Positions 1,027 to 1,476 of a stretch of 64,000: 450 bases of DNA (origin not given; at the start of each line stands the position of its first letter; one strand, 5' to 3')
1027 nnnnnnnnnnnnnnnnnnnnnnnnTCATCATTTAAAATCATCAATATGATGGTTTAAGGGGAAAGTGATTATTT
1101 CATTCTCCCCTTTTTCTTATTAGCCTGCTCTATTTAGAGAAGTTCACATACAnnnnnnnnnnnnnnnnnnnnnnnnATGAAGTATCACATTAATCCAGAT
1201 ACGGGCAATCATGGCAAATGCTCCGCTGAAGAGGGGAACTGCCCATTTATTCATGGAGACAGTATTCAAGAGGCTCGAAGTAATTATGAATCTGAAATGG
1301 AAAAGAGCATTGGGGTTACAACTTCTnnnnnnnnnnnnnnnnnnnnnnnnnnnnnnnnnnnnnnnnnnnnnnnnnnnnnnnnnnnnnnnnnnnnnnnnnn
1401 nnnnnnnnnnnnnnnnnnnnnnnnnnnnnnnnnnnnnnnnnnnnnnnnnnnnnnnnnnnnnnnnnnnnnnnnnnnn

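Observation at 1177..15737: A family of proteins sharing an N-terminal Cys/His module fused to different C-terminal domains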

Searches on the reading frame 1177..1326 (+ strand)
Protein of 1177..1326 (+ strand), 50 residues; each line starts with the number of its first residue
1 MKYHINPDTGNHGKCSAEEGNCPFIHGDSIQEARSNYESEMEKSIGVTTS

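Call 11: find_homologous_proteins(query=A1, max_evalue=10)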
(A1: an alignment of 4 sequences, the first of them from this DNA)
Query A1 (4 sequences): 2 candidates shared short words with the query, none scored E <= 10.

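Call 27: search_solved_structures(query=A2, max_evalue=10, show_alignments=3)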
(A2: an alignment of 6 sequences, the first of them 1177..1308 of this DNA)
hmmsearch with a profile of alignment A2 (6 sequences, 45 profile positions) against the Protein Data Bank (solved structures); distinct sequences matched with E-value up to 10: 7.
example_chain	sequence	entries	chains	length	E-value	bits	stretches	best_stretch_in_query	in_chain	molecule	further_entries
1oj4_A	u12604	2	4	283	0.54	13.8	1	21-41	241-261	4-DIPHOSPHOCYTIDYL-2-C-METHYL-D-ERYTHRITOL KINASE | 4-DIPHOSPHOCYTIDYL-2C-METHYL-D-ERYTHRITOL KINASE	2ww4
8qcc_A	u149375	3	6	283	0.54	13.8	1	21-41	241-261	4-diphosphocytidyl-2-C-methyl-D-erythritol kinase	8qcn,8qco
8qc7_A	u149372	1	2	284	0.54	13.7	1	21-41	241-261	4-diphosphocytidyl-2-C-methyl-D-erythritol kinase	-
1yw1_A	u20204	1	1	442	1.6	12.2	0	7-40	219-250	PROTEIN YTNJ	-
6ask_A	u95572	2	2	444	1.7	12.2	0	7-40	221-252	Putative monooxygenase MoxC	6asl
1tvl_A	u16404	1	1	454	1.8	12.1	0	7-40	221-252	protein YTNJ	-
2cqe_A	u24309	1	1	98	1.8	12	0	18-29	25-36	KIAA1064 protein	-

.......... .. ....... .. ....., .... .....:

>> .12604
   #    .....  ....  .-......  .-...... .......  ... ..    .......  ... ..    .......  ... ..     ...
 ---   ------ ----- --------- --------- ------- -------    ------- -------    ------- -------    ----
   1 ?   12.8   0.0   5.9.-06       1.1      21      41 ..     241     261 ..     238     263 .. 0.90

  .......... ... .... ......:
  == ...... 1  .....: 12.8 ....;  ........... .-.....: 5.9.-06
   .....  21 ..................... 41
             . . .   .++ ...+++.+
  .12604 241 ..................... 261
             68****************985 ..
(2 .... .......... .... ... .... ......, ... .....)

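Call 30: search_protein_representatives(alignment_id=A2)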
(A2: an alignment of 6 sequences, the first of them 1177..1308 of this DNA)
Query: 6 sequences, 45 profile positions. Proteins with E-value up to 0.001 (for the whole library): 2640; up to 1e-10: 60; up to 1e-30: 0. The best 150 are listed.
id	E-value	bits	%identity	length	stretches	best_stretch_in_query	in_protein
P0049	2.1e-23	98.4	-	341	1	1-45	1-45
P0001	6.3e-22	93.6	-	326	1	1-44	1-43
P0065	1.7e-17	79.4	-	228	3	1-44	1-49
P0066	3.0e-15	72.2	-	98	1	1-41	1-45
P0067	3.6e-15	72.0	-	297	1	1-43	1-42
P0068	1.6e-14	69.9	-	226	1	1-43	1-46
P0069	2.6e-14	69.2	-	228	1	1-45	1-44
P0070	1.4e-13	66.9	-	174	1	1-44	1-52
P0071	2.5e-13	66.1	-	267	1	1-41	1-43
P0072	4.2e-13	65.4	-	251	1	1-44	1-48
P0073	4.3e-13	65.3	-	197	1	1-42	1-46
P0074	5.4e-13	65.0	-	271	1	1-43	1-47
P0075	1.1e-12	64.0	-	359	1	1-45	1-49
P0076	1.2e-12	63.9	-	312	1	1-43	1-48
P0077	1.2e-12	63.9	-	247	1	1-44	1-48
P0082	3.4e-12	62.5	-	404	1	1-44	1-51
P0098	2.9e-11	59.5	-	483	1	1-45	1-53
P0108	4.7e-11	58.8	-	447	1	1-43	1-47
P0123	1.1e-10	57.7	-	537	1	1-42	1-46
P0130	1.4e-10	57.2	-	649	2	1-43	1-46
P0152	4.2e-10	55.8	-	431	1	1-43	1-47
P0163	6.6e-10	55.1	-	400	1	1-43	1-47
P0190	1.6e-09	53.9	-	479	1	3-43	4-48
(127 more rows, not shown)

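Call 34: search_protein_families(library=pfam, alignment_id=A3, max_evalue=0.001)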
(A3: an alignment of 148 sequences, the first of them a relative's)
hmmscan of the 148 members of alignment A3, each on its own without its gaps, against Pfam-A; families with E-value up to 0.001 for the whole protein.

A. member 1, P0065 (228 aa): 2 families
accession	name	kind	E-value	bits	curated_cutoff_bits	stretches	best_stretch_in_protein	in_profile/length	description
PF25061.1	RRM_fung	-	2e-06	28.3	27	0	86-124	34-75/85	Fungal RNA-binding domain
PF05036.18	SPOR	-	0.00057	20.6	21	0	95-117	48-69/76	SPOR domain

B. families by the number of members that match (of 148 scanned): 17 families
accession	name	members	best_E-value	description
PF03496.20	ADPrib_exo_Tox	3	7.9e-17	ADP-ribosyltransferase exoenzyme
PF06414.18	Zeta_toxin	1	1.2e-15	Zeta toxin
PF09588.16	YqaJ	1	1.2e-14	YqaJ-like viral recombinase domain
PF00293.34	NUDIX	1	1.9e-14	NUDIX domain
PF13671.12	AAA_33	1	3.1e-09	AAA domain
PF14279.12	HNH_5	1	1.7e-08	HNH endonuclease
PF14083.11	PGDYG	1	2.3e-08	PGDYG protein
PF13328.12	HD_4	1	6.5e-07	HD domain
PF25061.1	RRM_fung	1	2e-06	Fungal RNA-binding domain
PF01844.29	HNH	1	8.4e-06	HNH endonuclease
PF15437.11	PGBA_C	1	6.7e-05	Plasminogen-binding protein pgbA C-terminal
PF25591.1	LRV_2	1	0.00011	Leucine Rich Repeat Variant domain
PF01966.28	HD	1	0.00021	HD domain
PF18847.6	LPD29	1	0.00051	Large polyvalent protein associated domain 29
PF13508.13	Acetyltransf_7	1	0.00053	Acetyltransferase (GNAT) domain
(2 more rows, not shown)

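Call 48: search_protein_families(library=ncbifam, alignment_id=A3, max_evalue=0.001)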
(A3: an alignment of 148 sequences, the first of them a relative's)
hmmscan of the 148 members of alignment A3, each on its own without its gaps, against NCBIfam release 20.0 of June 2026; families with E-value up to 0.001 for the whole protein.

A. member 1, P0065 (228 aa): 0 families

B. families by the number of members that match (of 148 scanned): 19 families
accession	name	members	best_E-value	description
NF003788.0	PRK05379.1-5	1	2.9e-15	bifunctional nicotinamide-nucleotide adenylyltransferase/Nudix hydroxylase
NF003787.0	PRK05379.1-4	1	1.1e-13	bifunctional nicotinamide-nucleotide adenylyltransferase/Nudix hydroxylase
NF003786.0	PRK05379.1-2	1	8.5e-13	bifunctional nicotinamide-nucleotide adenylyltransferase/Nudix hydroxylase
NF050029.2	TransRepNtr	1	1.6e-12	ADPR responsive transcriptional repressor NtrR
NF003791.0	PRK05379.2-3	1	2.9e-12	bifunctional nicotinamide-nucleotide adenylyltransferase/Nudix hydroxylase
TIGR00691.1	spoT_relA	1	9.9e-12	RelA/SpoT family protein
NF003790.0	PRK05379.2-2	1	9.1e-11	bifunctional nicotinamide mononucleotide adenylyltransferase/ADP-ribose pyrophosphatase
NF003785.0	PRK05379.1-1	1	4.7e-09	bifunctional nicotinamide-nucleotide adenylyltransferase/Nudix hydroxylase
TIGR03033.1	phage_rel_nuc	1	9.8e-09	lambda-exonuclease family protein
NF040563.1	guided_IscB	1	6.1e-05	RNA-guided endonuclease IscB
NF041404.1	XopAI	1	0.00013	type III secretion system effector XopAI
TIGR02705.1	nudix_YtkD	1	0.0002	RNA deprotection pyrophosphohydrolase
NF008044.0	PRK10776.1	1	0.00021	8-oxo-dGTP diphosphatase MutT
NF006961.0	PRK09438.1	1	0.00027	dihydroneopterin triphosphate diphosphatase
NF049971.1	CRISPR_Cas9d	1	0.00028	type II CRISPR RNA-guided endonuclease Cas9d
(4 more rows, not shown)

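Call 49: search_protein_families(library=phrogs, alignment_id=A3, max_evalue=0.001)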
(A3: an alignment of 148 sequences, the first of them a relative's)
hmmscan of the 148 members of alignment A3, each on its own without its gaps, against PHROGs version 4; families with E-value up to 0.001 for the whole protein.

A. member 1, P0065 (228 aa): 1 family
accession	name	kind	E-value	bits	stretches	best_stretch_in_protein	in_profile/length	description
phrog_28210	-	unknown function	0.00097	20.3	0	96-126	40-68/72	-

B. families by the number of members that match (of 148 scanned): 44 families (the first 25 are shown)
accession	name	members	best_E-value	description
phrog_2319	-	3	6.4e-61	-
phrog_802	-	3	4.7e-09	Alt-like RNA polymerase ADP-ribosyltransferase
phrog_3895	-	3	4.8e-09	ADP-ribosyltransferase exoenzyme toxin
phrog_36907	-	2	5.5e-38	-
phrog_595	-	2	1.5e-09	head maturation protease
phrog_3628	-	2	3e-09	-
phrog_6319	-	2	1.2e-06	-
phrog_11149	-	2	5.3e-06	-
phrog_30451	-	2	1.2e-05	-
phrog_4095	-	2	2.2e-05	-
phrog_4776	-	1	8e-48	-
phrog_434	-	1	1.5e-23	RecE-like recombination exonuclease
phrog_10691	-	1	8.3e-23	-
phrog_1198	-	1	6.3e-21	MutT/NUDIX hydrolase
phrog_990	-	1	3.8e-11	metal-dependent phosphohydrolase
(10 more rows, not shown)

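Call 50: predict_structure(alignment_id=A6)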
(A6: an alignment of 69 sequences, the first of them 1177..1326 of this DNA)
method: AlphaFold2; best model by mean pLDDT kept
length: 50 residues; sequences in the alignment: 69
mean_pLDDT: 86.5   pTM: 0.59
mean pLDDT of the five models: 86.5, 86.2, 86.1, 85.8, 85.6
residues with pLDDT >= 90: 26; 70-90: 19; 50-70: 5; < 50: 0
segments of 3 or more residues with pLDDT < 50: none
pLDDT, mean of each block of 10 residues (from residue 1): 88 89 91 93 72
secondary structure, 60 per line:
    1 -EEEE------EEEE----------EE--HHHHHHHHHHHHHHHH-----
elements in order: E2-5 E12-15 H30-45

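Call 54: list_cluster_members(proteins=[P0072, P0098, P0123, P0130, P0075, P0082, P0108, P0152, P0190, P0163])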
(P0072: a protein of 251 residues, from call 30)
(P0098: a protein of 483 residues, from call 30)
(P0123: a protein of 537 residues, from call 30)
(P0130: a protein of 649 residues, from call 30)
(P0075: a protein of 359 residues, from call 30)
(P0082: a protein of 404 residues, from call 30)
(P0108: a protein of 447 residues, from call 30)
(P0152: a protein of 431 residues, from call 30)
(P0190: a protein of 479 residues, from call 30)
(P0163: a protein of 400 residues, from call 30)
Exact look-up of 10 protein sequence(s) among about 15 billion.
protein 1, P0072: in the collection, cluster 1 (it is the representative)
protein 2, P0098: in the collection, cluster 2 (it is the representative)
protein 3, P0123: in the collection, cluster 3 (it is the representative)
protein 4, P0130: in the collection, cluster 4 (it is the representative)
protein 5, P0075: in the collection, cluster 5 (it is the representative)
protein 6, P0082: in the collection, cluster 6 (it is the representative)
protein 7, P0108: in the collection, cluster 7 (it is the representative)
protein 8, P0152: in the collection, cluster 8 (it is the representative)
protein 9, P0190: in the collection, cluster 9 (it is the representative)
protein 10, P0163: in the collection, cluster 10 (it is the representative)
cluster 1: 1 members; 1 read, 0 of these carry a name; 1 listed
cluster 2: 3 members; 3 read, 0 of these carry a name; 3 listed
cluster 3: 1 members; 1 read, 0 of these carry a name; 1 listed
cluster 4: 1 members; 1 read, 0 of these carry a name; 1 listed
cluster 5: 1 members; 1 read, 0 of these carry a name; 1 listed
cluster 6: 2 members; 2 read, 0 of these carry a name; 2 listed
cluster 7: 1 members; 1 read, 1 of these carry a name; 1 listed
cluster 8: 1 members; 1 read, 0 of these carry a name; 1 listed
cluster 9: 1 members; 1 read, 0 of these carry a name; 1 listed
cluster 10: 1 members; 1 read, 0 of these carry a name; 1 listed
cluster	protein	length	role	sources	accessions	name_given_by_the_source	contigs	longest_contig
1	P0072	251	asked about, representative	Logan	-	-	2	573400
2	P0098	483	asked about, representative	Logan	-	-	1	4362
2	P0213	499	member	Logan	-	-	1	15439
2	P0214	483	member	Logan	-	-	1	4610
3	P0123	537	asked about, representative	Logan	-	-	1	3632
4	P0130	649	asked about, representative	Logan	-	-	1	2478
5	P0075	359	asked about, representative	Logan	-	-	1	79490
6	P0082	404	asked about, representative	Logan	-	-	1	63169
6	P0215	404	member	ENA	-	-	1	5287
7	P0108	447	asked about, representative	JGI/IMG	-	hypothetical protein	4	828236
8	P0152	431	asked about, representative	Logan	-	-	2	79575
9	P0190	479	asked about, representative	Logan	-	-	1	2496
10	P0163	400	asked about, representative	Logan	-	-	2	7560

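Call 55: find_encoding_contigs(protein=P0108, flank=10000, max_places=3)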
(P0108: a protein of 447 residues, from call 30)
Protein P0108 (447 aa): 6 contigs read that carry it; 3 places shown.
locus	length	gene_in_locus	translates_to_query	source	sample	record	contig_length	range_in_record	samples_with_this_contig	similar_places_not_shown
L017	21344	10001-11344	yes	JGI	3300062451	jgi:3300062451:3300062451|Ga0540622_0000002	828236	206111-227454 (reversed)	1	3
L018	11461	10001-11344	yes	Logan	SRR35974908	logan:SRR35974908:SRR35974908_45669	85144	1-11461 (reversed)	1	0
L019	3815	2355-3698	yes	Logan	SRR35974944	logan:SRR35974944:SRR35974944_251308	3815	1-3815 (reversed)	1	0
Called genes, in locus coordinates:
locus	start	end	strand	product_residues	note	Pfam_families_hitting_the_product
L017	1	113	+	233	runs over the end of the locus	PF12710:HAD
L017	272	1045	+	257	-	PF01555:N6_N4_Mtase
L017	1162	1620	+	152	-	PF21832:DUF6892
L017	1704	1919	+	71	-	-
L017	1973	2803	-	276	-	-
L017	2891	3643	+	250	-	PF00149:Metallophos, PF12850:Metallophos_2 (faint)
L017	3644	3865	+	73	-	-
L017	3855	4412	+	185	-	-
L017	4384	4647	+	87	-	-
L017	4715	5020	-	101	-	-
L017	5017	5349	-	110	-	PF02617:ClpS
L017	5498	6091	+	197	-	PF03235:GmrSD_N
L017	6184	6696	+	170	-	-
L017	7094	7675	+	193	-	-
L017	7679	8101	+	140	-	-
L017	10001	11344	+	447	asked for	-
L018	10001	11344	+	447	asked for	-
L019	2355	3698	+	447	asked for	-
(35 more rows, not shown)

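Call 76: fold_search(model_id=the predicted structure, library=viral)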
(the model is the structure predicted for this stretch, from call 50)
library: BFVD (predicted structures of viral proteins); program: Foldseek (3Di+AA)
matches with E <= 10: 100; with E <= 0.001: 0
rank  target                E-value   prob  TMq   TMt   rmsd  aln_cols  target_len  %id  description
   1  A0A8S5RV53            2.7e-02  1.00  0.58  0.14   2.9        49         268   33  Uncharacterized protein [Siphoviridae sp. ctHip2]
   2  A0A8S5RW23            1.2e-01  0.96  0.58  0.14   2.8        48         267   40  Uncharacterized protein [Siphoviridae sp. ctHip2]
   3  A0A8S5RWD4            2.3e-01  0.93  0.64  0.13   2.8        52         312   25  Uncharacterized protein [Siphoviridae sp. ctHip2]
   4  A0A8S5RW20            4.9e-01  0.66  0.55  0.12   5.9        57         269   28  Uncharacterized protein [Siphoviridae sp. ctHip2]
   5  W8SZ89                9.2e-01  0.11  0.32  0.26   6.4        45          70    9  Polyprotein (Fragment) [Potato virus Y]
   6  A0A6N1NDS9            1.2e+00  0.07  0.27  0.15   5.3        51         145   31  Mg347 protein [Tupanvirus deep ocean]
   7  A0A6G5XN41            1.8e+00  0.28  0.49  0.29   4.4        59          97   19  (no name in the UniProt tables at hand)
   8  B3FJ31                1.8e+00  0.08  0.35  0.31   7.8        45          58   24  Uncharacterized protein [Pseudomonas phage 201phi2-1]
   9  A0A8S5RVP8            2.1e+00  0.25  0.50  0.09   3.8        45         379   31  Uncharacterized protein [Siphoviridae sp. ctHip2]
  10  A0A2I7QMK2            2.1e+00  0.14  0.42  0.16   8.9        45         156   20  HNH nuclease [Vibrio phage 1.026.O._10N.222.49.C7]
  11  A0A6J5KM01            2.2e+00  0.08  0.30  0.24   4.7        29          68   24  Uncharacterized protein [uncultured Caudovirales phage]
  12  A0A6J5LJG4            2.4e+00  0.09  0.40  0.20  11.6        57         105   19  Uncharacterized protein [uncultured Caudovirales phage]
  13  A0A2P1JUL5            3.0e+00  0.12  0.44  0.17   8.8        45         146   18  HNH nuclease domain-containing protein [Bacillus phage Anath]
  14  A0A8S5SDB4            3.0e+00  0.11  0.47  0.19   3.8        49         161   20  Uncharacterized protein [Siphoviridae sp. ctnpt50]
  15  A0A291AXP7            3.0e+00  0.07  0.30  0.26   9.0        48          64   14  Putative transcription factor [Shigella phage Sf12]
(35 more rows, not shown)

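Call 84: find_encoding_contigs(protein=P0072, flank=10000, max_places=1)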
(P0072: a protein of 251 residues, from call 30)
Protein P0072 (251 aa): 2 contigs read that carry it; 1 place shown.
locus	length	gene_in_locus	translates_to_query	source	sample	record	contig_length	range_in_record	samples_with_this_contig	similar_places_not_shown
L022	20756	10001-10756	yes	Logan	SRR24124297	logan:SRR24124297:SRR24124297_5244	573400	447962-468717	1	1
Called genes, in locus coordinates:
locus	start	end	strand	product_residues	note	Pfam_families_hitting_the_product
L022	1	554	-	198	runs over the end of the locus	-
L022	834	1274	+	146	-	PF01035:DNA_binding_1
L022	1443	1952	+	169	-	-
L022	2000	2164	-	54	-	-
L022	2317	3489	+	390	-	PF00296:Bac_luciferase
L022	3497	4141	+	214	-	PF02525:Flavodoxin_2 (faint), PF03358:FMN_red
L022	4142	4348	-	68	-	-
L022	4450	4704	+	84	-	-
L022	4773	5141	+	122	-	-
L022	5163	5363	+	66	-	-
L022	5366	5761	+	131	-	-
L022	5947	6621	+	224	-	-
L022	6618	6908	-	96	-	-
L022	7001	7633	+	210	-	PF01988:VIT1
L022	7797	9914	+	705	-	-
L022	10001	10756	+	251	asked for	-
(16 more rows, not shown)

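Call 85: find_encoding_contigs(protein=P0075, flank=10000, max_places=1)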
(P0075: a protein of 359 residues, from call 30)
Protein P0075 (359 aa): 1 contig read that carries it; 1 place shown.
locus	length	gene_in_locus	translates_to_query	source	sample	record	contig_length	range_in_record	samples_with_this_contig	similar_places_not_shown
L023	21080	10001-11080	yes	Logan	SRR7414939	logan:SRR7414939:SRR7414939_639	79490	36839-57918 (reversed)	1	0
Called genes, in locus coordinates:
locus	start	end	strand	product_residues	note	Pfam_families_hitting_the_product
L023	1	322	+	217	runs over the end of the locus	-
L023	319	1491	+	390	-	-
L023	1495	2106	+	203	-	-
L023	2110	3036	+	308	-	-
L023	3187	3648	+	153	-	-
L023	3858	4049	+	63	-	-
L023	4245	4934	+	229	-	-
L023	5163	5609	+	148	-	-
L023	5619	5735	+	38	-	-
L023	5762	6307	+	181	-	-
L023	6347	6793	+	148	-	PF02661:Fic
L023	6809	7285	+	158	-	-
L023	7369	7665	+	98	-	-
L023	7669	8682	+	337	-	-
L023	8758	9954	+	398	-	-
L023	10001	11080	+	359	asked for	-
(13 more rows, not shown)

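Call 91: search_protein_families(library=padloc, alignment_id=A3, max_evalue=0.001)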
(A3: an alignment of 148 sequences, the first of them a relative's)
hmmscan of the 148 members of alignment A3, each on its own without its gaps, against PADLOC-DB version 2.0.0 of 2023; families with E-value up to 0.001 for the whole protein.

A. member 1, P0065 (228 aa): 0 families

B. families by the number of members that match (of 148 scanned): 5 families
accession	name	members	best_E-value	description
PDLC04899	PDC-S07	1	1.2e-05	-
PDLC04009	PD-Lambda-5_A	1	0.00034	-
PDLC04271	PDC-M01B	1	0.00039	-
PDLC03922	MkoB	1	0.00048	-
PDLC00345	PtuB1|PtuB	1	0.00051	Unknown function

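Call 103: fold_search(model_id=the predicted structure, library=pdb)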
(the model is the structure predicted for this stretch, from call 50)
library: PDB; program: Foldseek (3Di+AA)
matches with E <= 10: 23; with E <= 0.001: 0
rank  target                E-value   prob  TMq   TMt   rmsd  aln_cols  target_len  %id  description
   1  2ody_E                3.4e+00  0.16  0.44  0.20   3.3        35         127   23  Thrombin-bound boophilin displays a functional and accessible reactive-site loop (released 2008-01-22)
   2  3d65_I                4.4e+00  0.14  0.46  0.42   3.4        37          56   19  Crystal structure of Textilinin-1, a Kunitz-type serine protease inhibitor from the Australian Common Brown snake veno (released 2009-06-16)
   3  1nag                  4.4e+00  0.09  0.39  0.35   4.7        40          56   20  CREVICE-FORMING MUTANTS IN THE RIGID CORE OF BOVINE PANCREATIC TRYPSIN INHIBITOR: CRYSTAL STRUCTURES OF F22A, Y23A, N43G (released 1993-10-31)
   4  8qoz_C                5.1e+00  0.06  0.34  0.04   6.4        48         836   10  Cryo-EM Structure of Pre-B+5'ss+ATPgammaS Complex (core part) (released 2024-05-22)
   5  3t62_D                5.5e+00  0.13  0.46  0.43   3.1        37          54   14  Crystal structure of recombinant Kunitz Type serine protease Inhibitor-1 from the Caribbean Sea anemone Stichodactyla  (released 2012-08-01)
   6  1ylc_B                5.5e+00  0.07  0.38  0.35   4.7        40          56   20  Trypsin/BPTI complex mutant (released 2006-04-25)
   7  1knt                  5.8e+00  0.13  0.46  0.43   3.2        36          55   19  THE 1.6 ANGSTROMS STRUCTURE OF THE KUNITZ-TYPE DOMAIN FROM THE ALPHA3 CHAIN OF THE HUMAN TYPE VI COLLAGEN (released 1994-11-01)
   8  1bpt                  6.7e+00  0.12  0.48  0.43   3.4        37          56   16  CREVICE-FORMING MUTANTS OF BPTI: CRYSTAL STRUCTURES OF F22A, Y23A, N43G, AND F45A (released 1993-01-15)
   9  4bqd_B                6.7e+00  0.11  0.45  0.36   3.4        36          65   17  KD1 of human TFPI in complex with a synthetic peptide (released 2013-12-04)
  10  4bqd_A                6.7e+00  0.11  0.45  0.31   3.4        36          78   17  KD1 of human TFPI in complex with a synthetic peptide (released 2013-12-04)
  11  3uou_B                6.7e+00  0.10  0.45  0.43   3.2        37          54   14  Crystal structure of the Kunitz-type protease inhibitor ShPI-1 Lys13Leu mutant in complex with pancreatic elastase (released 2012-11-21)
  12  1yld_B                6.7e+00  0.07  0.40  0.36   4.7        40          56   20  Trypsin/BPTI complex mutant (released 2006-04-25)
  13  2l92_MODEL_1_A        6.7e+00  0.02  0.24  0.27   6.5        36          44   28  Solution structure of the C-terminal domain of H-NS like protein Bv3F (released 2011-06-15)
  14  6bx8_F                7.2e+00  0.08  0.43  0.41   3.4        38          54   18  Human Mesotrypsin (PRSS3) Complexed with Tissue Factor Pathway Inhibitor Variant (TFPI1-KD1-K15R-I17C-I34C) (released 2019-02-06)
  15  8c6j_C                7.7e+00  0.05  0.35  0.04   6.4        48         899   14  Human spliceosomal PM5 C* complex (released 2023-07-12)
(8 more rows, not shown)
